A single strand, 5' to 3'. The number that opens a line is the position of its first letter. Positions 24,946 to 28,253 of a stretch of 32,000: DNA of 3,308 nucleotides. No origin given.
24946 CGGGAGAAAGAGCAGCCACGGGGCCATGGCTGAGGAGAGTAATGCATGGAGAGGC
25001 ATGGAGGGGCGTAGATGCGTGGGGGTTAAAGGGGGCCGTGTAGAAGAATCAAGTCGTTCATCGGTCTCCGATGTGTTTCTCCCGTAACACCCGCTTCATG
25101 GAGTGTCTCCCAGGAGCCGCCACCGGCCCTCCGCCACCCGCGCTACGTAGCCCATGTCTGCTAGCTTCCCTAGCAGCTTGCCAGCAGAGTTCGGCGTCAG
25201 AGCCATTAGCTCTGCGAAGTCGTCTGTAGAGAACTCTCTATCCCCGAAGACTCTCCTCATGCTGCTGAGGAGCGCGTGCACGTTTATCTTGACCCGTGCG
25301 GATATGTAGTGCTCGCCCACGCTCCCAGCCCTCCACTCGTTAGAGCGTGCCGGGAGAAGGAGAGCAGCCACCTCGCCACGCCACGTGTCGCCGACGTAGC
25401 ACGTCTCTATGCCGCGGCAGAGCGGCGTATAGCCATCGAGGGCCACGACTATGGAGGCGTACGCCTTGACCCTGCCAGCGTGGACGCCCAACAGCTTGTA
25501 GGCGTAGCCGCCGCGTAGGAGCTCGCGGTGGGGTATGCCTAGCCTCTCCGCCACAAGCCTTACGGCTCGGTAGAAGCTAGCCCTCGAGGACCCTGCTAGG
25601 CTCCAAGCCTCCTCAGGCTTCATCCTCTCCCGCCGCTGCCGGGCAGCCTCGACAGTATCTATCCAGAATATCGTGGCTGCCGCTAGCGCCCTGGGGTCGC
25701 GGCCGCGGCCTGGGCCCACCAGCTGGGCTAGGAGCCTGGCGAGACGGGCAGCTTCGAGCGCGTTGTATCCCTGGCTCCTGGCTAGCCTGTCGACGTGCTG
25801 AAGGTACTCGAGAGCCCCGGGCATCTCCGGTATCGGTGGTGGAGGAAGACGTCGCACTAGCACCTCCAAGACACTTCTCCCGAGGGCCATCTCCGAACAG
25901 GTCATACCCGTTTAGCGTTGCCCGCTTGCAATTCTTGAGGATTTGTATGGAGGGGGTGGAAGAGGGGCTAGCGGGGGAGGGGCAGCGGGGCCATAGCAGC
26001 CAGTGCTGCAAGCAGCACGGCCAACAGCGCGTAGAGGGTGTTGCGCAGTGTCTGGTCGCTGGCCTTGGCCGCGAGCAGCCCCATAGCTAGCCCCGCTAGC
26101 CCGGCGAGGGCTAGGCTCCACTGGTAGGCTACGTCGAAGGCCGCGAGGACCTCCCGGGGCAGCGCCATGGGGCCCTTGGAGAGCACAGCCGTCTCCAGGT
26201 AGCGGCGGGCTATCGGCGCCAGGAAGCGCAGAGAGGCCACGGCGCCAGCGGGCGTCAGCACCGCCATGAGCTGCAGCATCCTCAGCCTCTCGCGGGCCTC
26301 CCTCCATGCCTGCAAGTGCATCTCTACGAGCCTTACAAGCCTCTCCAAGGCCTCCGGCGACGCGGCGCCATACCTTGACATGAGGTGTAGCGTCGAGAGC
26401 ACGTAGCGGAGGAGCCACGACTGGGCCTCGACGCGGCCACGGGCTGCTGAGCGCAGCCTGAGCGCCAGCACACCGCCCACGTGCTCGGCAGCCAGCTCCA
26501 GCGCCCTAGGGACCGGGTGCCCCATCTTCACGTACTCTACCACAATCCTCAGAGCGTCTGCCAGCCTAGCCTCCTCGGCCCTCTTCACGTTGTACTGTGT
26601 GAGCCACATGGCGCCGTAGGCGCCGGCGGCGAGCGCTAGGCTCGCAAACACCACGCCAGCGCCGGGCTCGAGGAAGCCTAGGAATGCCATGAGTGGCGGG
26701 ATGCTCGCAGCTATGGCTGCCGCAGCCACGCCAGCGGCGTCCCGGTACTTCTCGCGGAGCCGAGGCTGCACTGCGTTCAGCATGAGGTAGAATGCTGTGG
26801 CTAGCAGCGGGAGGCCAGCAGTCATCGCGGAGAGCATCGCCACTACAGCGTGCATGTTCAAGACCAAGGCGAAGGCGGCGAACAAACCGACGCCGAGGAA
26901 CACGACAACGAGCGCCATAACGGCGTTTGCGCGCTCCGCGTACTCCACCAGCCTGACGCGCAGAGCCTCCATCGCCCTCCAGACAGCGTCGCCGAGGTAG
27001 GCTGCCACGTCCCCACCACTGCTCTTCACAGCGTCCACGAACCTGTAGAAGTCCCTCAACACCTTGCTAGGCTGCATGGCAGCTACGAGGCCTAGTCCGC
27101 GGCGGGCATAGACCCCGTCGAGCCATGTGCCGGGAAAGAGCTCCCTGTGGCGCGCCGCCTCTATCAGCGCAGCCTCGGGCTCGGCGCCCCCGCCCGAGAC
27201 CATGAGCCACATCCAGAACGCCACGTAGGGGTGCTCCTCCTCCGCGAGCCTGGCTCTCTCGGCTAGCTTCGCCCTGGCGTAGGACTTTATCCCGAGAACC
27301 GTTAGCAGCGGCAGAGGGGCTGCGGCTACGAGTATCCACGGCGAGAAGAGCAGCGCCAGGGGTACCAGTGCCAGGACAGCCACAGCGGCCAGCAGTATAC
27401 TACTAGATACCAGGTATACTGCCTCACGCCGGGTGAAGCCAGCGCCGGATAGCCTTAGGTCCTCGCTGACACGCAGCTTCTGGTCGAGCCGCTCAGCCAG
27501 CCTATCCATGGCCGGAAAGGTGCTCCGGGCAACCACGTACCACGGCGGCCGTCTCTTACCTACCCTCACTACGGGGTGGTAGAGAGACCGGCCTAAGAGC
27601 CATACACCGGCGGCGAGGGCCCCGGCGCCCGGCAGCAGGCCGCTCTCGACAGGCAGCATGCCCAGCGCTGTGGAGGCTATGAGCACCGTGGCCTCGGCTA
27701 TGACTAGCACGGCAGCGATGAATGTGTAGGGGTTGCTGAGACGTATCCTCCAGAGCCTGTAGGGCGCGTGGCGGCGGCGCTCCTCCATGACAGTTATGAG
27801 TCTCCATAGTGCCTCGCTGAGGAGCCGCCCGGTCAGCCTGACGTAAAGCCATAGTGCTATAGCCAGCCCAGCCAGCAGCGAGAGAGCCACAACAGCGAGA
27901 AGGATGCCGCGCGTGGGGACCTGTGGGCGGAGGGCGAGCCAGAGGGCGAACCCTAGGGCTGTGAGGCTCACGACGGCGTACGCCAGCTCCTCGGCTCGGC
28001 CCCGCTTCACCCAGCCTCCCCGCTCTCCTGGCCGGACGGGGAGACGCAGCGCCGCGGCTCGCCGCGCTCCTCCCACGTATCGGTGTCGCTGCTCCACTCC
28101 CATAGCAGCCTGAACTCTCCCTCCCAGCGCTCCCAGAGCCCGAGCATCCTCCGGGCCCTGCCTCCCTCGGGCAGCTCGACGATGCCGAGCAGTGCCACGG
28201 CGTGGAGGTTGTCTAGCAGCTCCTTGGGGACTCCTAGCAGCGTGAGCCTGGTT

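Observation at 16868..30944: Type IV pilus module and type IV secretion-like module in one archaeal mobile-element cluster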

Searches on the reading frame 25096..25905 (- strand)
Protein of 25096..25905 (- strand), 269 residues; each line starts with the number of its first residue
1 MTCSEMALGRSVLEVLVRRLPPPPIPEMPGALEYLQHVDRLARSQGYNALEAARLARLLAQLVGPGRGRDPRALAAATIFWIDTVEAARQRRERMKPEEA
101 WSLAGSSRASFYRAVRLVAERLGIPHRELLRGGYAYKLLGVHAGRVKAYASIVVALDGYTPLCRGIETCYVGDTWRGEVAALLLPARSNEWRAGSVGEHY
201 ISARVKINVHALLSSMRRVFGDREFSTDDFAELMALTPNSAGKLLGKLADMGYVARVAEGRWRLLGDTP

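Call 6: search_protein_families(library=pfam, proteins=[window:25096-25905:-], max_evalue=0.1)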
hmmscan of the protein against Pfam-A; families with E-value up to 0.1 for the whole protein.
window:25096-25905:- (269 aa): 3 families
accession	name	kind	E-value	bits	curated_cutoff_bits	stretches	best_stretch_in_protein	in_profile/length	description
PF01325.25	Fe_dep_repress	-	0.0036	17.9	26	1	226-255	24-53/60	Iron dependent repressor, N-terminal DNA binding domain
PF13545.12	HTH_Crp_2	-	0.022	15.1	27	0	223-257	21-54/70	Crp-like helix-turn-helix domain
PF12802.13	MarR_2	-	0.083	13.5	27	0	212-259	10-55/61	MarR family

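Call 38: search_protein_families(library=ncbifam, proteins=[window:25096-25905:-], max_evalue=0.1)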
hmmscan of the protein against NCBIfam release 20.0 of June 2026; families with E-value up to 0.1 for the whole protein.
window:25096-25905:- (269 aa): 0 families

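Call 44: search_solved_structures(query=A6, max_evalue=10, show_alignments=2)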
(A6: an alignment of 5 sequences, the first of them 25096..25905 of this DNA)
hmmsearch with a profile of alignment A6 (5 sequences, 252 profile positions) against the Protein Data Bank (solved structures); distinct sequences matched with E-value up to 10: 9.
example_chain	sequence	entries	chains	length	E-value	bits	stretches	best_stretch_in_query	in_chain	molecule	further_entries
6mpx_A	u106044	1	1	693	0.099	15.8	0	39-71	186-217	fusion protein of non-collagenous domains of collagen type IV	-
6j0e_A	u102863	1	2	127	0.1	15.8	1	201-244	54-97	Arsenic responsive repressor ArsR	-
7qca_LGG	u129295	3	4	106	0.2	14.8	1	109-175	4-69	Ribosomal protein L34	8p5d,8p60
5n07_A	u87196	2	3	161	0.22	14.7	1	199-237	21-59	HTH-type transcriptional repressor NsrR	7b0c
5n08_A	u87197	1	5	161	0.25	14.5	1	199-237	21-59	HTH-type transcriptional repressor NsrR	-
8pvt_A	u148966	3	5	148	0.44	13.7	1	201-245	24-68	Iron dependent repressor, putative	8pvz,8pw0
2d1h_A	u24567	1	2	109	0.62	13.2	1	202-237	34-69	109aa long hypothetical transcriptional regulator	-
2jt1_A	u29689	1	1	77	1.4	12.1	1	204-247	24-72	PefI protein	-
6d9z_F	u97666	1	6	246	1.4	12.1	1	201-228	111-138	Sulfate transporter CysZ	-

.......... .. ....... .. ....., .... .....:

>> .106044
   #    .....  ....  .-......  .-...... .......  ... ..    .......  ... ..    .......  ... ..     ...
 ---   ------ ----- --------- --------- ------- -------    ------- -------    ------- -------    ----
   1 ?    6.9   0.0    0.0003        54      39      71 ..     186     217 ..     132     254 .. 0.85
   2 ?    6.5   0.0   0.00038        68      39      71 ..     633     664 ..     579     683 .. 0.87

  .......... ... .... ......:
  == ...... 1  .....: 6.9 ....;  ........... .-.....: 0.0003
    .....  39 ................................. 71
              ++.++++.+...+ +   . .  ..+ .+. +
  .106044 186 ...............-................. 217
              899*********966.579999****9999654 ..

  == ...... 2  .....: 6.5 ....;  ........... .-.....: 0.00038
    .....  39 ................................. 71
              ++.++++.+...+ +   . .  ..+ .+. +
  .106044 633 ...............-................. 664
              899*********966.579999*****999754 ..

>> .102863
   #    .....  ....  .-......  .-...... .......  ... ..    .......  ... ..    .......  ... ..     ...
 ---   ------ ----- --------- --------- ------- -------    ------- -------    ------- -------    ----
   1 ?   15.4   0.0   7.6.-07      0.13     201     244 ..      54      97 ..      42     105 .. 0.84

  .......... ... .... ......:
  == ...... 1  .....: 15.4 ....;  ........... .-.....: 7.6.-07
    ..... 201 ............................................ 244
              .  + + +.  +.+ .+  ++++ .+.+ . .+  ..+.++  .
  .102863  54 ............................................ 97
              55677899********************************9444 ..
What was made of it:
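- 25096..25905 (-): Putative regulator with a C-terminal winged helix-turn-helix. Weak HTH hits (Fe_dep_repress, MarR_2, ArsR) at residues ~200-260 (calls 6, 44).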

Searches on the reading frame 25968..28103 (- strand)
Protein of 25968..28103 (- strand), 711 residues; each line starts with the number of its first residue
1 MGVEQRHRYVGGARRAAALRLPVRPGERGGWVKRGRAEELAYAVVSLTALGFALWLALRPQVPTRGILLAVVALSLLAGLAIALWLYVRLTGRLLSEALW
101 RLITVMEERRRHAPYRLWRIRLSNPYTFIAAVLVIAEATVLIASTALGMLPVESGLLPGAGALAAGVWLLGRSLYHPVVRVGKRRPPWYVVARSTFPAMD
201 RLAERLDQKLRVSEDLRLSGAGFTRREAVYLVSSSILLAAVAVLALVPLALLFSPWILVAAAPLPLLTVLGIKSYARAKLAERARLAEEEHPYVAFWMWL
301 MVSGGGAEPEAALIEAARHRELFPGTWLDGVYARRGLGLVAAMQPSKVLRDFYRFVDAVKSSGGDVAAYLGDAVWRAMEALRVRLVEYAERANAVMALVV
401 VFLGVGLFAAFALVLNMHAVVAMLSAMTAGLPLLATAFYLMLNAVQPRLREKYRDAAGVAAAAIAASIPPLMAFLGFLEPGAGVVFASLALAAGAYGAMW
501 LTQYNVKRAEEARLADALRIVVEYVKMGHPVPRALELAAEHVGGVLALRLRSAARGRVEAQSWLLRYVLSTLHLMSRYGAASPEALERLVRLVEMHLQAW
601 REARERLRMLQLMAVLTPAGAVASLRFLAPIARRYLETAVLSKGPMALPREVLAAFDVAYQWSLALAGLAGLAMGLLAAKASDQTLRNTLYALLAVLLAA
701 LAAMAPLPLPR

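Call 6: search_protein_families(library=pfam, proteins=[window:25968-28103:-], max_evalue=0.1)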
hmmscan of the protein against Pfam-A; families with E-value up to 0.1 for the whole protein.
window:25968-28103:- (711 aa): 1 family
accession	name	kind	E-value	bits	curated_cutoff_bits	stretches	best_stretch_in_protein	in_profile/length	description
PF00482.28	T2SSF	-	0.032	14.6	25.2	1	302-412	8-123/125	Type II secretion system (T2SS), protein F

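Call 36: search_solved_structures(query=A3, max_evalue=10, show_alignments=1)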
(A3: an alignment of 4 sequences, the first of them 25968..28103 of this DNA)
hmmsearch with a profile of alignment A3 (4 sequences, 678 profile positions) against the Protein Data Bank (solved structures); distinct sequences matched with E-value up to 10: 1.
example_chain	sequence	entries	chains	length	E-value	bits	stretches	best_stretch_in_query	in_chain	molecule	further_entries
8elf_A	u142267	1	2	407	1.4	10.6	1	518-615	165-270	Uncharacterized protein At1g26090, chloroplastic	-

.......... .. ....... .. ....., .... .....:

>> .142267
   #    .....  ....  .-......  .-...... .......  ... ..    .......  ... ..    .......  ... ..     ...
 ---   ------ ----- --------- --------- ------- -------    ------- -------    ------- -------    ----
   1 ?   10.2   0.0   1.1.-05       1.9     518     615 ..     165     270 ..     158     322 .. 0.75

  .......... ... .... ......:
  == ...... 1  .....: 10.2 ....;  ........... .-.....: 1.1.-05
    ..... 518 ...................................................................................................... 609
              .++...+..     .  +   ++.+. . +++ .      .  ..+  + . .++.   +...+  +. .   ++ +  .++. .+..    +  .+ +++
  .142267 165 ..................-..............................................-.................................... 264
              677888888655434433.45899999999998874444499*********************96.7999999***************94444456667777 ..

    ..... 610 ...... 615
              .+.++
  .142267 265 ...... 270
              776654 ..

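Call 37: search_protein_families(library=pfam, alignment_id=A3, max_evalue=1)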
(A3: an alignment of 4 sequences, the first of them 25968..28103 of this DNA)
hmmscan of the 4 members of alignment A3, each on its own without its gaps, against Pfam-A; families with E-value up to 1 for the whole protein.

A. member 1, window:25968-28103:- (711 aa): 1 family
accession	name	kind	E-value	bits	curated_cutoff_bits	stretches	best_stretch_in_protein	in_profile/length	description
PF00482.28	T2SSF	-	0.032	14.6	25.2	2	302-412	8-123/125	Type II secretion system (T2SS), protein F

B. families by the number of members that match (of 4 scanned): 4 families
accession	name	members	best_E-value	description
PF00482.28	T2SSF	3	0.0045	Type II secretion system (T2SS), protein F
PF04505.17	CD225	1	0.0035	Interferon-induced transmembrane protein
PF10112.14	Halogen_Hydrol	1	0.028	5-bromo-4-chloroindolyl phosphate hydrolysis protein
PF17329.7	DUF5367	1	0.98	Family of unknown function (DUF5367)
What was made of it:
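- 25968..28010 (-): Polytopic platform protein, UpsF/TadC/FlaJ type, 680 aa. Pfam T2SSF sub-threshold in 3 of 4 family members (call 37).
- On Archaeal type IV pilus (type IV filament) assembly system: Pfam T2SSF reaches 14.6 bits, below its cut-off of 25.2 (calls 6, 37).
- Checked: Pfam T2SSF is only sub-threshold (calls 6, 37).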

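Call 38: search_protein_families(library=ncbifam, proteins=[window:25968-28103:-], max_evalue=0.1)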
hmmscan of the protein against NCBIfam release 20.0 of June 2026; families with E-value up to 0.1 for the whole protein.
window:25968-28103:- (711 aa): 3 families
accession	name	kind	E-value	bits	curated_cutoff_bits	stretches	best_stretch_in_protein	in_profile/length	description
NF046075.1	UpsF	equivalog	2.4e-28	99.2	400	1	342-700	149-483/484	membrane pilin protein UpsF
NF053673.1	bindosome_BasF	exception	1.2e-16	60.4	1300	1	352-702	272-639/656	bindosome assembly system membrane anchoring protein BasF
NF053752.1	TK1734_fam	exception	0.023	13.9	475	1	131-208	137-213/260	2-phosphoglycolate phosphatase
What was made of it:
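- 25968..28010 (-): NCBIfam UpsF 2.4e-28 and BasF 1.2e-16 (call 38).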

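Call 76: find_related_loci(query=A3, collection=metagenome_contigs, flank=10000)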
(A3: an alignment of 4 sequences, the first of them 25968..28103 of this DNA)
Query A3 (711 aa) in metagenome_contigs; peptide patterns used: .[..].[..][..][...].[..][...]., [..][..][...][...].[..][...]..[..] (x = any residue, [..] = any of these).
190 stretches matched a pattern, but none encodes a relative of the query by tblastn (E <= 1e-3).

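Call 79: find_related_loci(query=A3, collection=viral_contigs, flank=10000)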
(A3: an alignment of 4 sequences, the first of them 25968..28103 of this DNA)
Query A3 (711 aa) in viral_contigs; peptide patterns used: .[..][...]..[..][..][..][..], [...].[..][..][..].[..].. (x = any residue, [..] = any of these).
139 stretches matched a pattern, but none encodes a relative of the query by tblastn (E <= 1e-3).
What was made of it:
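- Tried and rejected: Metagenome and viral-contig scans with the platform alignment found no relatives (calls 76, 79).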
